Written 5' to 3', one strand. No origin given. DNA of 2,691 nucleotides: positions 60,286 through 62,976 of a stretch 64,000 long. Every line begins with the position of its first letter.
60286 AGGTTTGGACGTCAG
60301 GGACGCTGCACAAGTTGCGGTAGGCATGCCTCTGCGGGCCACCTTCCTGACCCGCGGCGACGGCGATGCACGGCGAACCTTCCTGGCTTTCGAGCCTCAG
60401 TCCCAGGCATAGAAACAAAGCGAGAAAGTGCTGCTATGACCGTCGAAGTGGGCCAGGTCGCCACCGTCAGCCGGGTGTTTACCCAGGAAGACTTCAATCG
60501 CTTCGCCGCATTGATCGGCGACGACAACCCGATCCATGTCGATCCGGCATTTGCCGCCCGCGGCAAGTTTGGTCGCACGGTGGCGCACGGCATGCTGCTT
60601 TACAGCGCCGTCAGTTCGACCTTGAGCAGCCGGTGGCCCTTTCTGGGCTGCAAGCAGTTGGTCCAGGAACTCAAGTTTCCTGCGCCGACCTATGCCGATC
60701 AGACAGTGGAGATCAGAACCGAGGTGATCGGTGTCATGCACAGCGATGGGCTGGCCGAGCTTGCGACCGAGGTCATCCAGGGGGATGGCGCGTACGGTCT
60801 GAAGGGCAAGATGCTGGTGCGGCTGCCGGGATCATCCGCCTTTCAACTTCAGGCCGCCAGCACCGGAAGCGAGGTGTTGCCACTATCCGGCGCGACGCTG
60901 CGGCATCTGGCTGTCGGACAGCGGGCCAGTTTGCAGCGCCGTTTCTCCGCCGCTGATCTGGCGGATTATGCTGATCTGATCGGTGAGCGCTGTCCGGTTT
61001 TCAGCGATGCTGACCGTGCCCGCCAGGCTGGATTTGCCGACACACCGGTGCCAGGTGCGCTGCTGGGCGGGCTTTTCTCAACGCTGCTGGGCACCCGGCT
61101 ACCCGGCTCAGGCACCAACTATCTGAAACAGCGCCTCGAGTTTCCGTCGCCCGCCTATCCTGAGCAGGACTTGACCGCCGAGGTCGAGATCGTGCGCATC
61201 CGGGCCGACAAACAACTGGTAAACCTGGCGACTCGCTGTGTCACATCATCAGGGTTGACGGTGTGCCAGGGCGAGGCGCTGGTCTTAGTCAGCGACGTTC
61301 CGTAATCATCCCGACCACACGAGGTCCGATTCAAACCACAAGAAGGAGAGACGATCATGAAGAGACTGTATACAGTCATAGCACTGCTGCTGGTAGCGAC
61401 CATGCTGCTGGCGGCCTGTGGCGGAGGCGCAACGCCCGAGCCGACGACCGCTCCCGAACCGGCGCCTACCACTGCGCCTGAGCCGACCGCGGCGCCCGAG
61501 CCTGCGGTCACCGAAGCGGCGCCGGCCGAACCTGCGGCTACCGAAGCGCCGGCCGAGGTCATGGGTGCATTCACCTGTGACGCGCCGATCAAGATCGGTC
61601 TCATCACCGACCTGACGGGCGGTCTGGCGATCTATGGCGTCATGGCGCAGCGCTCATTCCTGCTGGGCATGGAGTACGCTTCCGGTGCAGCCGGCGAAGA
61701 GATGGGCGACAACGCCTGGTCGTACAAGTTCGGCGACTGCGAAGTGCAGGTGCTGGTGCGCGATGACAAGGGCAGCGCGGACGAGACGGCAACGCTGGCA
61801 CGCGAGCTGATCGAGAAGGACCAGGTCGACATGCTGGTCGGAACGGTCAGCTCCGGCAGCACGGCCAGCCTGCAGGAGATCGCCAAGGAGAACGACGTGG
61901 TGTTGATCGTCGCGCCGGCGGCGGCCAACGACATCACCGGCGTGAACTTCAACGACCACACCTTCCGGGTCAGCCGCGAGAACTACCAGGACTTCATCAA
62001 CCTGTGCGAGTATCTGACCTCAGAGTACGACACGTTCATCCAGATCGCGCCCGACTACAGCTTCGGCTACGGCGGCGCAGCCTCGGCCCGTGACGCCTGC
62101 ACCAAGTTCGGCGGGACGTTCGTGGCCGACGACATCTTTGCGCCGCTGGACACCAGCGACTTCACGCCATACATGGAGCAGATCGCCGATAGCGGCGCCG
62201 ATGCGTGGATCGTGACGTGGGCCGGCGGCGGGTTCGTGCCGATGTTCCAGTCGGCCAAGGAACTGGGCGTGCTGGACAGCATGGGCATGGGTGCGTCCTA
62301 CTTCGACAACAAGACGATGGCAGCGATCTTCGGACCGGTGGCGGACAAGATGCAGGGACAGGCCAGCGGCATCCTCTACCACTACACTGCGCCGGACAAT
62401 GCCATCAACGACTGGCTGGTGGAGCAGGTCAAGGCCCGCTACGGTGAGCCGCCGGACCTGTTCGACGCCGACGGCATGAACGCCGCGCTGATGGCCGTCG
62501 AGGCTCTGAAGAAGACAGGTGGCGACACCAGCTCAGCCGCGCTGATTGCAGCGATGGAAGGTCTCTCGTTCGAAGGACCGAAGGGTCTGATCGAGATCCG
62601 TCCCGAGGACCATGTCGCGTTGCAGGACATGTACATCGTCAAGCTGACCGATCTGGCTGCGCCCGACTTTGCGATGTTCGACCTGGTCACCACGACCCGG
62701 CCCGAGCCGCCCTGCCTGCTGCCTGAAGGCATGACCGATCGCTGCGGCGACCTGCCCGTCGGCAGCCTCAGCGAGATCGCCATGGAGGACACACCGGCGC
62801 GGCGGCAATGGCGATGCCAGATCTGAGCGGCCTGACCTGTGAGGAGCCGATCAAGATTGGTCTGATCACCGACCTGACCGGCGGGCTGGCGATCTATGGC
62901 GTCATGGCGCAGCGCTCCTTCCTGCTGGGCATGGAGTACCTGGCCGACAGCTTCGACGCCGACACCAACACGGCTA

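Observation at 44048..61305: SARP/STAND-regulated acyl-chain cluster with two atypical KASIII, two AMP-ligases, a FabG-like reductase and three hydrolases; possible head-to-head condensation or alkyl-metabolite pathway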

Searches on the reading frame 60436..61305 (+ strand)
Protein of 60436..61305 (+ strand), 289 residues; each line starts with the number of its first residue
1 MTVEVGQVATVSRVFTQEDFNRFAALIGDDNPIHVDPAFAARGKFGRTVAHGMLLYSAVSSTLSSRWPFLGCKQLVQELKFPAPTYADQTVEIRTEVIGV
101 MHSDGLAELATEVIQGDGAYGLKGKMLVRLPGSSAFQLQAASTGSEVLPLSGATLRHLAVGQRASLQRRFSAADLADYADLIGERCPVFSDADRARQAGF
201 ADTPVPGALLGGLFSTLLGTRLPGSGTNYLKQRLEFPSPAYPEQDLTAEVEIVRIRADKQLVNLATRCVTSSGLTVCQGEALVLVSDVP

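Call 5: search_protein_families(library=pfam, proteins=[window:60436-61305:+], max_evalue=0.01)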
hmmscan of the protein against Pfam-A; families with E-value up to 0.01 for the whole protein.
window:60436-61305:+ (289 aa): 2 families
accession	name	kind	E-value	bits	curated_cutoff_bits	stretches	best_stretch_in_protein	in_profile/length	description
PF01575.25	MaoC_dehydratas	-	1.1e-27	96.6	27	2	11-104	14-108/123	MaoC like domain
PF13452.11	FAS1_DH_region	-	3.1e-10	40.7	22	2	171-276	15-129/132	FAS1-like, dehydratase domain region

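Call 6: search_protein_families(library=ncbifam, proteins=[window:60436-61305:+], max_evalue=0.001)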
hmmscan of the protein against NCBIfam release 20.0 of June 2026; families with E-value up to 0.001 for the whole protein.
window:60436-61305:+ (289 aa): 4 families
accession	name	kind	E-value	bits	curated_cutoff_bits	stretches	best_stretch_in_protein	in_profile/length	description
NF006045.0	PRK08190.1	subfamily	1.2e-47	162.8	282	2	153-284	9-140/467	bifunctional enoyl-CoA hydratase/phosphate acetyltransferase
NF040620.1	fused_HadA_HadB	exception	6.2e-10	39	350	1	9-64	206-261/329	fused (3R)-hydroxyacyl-ACP dehydratase subunits HadA/HadB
TIGR02278.1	PaaN-DH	equivalog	5.8e-08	31.4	562.8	1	4-95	529-623/664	phenylacetic acid degradation bifunctional protein PaaZ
NF010246.0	PRK13693.1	equivalog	1.5e-07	31.4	203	1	12-60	19-67/142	(3R)-hydroxyacyl-ACP dehydratase subunit HadB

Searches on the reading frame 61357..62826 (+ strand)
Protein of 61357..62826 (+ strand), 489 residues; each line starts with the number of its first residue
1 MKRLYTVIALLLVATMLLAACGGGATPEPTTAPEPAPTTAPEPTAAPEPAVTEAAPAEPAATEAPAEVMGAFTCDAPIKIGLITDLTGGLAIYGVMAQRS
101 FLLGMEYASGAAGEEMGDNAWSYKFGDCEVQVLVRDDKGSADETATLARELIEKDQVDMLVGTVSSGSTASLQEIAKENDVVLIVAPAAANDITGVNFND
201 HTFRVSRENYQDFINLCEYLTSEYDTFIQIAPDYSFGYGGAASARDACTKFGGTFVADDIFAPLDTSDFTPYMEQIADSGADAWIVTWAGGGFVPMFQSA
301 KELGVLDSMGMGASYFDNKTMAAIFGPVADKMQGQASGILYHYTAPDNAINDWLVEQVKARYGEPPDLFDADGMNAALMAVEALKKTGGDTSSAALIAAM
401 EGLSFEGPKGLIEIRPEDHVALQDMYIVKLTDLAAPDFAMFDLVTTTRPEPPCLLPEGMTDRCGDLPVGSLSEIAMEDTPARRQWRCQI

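Call 5: search_protein_families(library=pfam, proteins=[window:61357-62826:+], max_evalue=0.01)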
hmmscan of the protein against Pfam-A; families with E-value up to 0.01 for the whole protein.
window:61357-62826:+ (489 aa): 3 families
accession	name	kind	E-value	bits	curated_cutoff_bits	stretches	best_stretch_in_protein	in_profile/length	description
PF13458.12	Peripla_BP_6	-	3.9e-65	221.2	31.7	1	77-431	1-339/343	Periplasmic binding protein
PF13433.12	Peripla_BP_5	-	2.9e-20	73.1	27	1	78-431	1-337/363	Periplasmic binding protein domain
PF01094.35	ANF_receptor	-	5.9e-05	22.7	25.4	1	129-419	24-339/353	Receptor family ligand binding region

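Call 41: search_solved_structures(query=window:61570-62826:+, max_evalue=1e-8)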
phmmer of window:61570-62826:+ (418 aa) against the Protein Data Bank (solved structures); distinct sequences matched with E-value up to 1e-8: 14.
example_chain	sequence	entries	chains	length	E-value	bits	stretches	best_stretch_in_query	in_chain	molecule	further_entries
3n0x_A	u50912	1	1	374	2.6e-50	175.1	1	7-369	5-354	Possible substrate binding protein of ABC transporter system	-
3nnd_B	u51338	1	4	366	4.8e-50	174.2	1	6-360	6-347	Possible substrate binding protein of ABC transporter system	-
4ey3_A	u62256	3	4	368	1e-27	100.7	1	7-373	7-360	Twin-arginine translocation pathway signal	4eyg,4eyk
4zpj_A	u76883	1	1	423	1.2e-25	93.9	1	48-361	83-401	Extracellular ligand-binding receptor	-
4evq_A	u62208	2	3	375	3.2e-20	76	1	49-359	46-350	Putative ABC transporter subunit, substrate-binding component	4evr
3n0w_A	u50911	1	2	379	3.4e-19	72.6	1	58-380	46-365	ABC branched chain amino acid family transporter, periplasmic ligand binding protein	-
4maa_A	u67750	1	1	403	3.4e-17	66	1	62-357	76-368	Putative branched-chain amino acid ABC transporter, periplasmic amino acid-binding protein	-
4f06_A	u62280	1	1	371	3.4e-15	59.4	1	36-358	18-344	Extracellular ligand-binding receptor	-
3i09_A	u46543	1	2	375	4.8e-15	58.9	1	49-359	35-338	Periplasmic branched-chain amino acid-binding protein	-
4evs_A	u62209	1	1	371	8.2e-15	58.2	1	18-358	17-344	PUTATIVE ABC TRANSPORTER SUBUNIT, SUBSTRATE-BINDING COMPONENT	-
3i45_A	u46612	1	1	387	7.4e-14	55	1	49-356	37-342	Twin-arginine translocation pathway signal protein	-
3td9_A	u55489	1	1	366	1.3e-11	47.6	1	7-353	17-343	Branched chain amino acid ABC transporter, periplasmic amino acid-binding protein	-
8tg1_A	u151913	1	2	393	1.3e-10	44.4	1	6-348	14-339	Extracellular ligand-binding receptor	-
7s6e_A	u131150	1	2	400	9.7e-10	41.5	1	4-350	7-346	Urea ABC transporter, periplasmic urea-binding protein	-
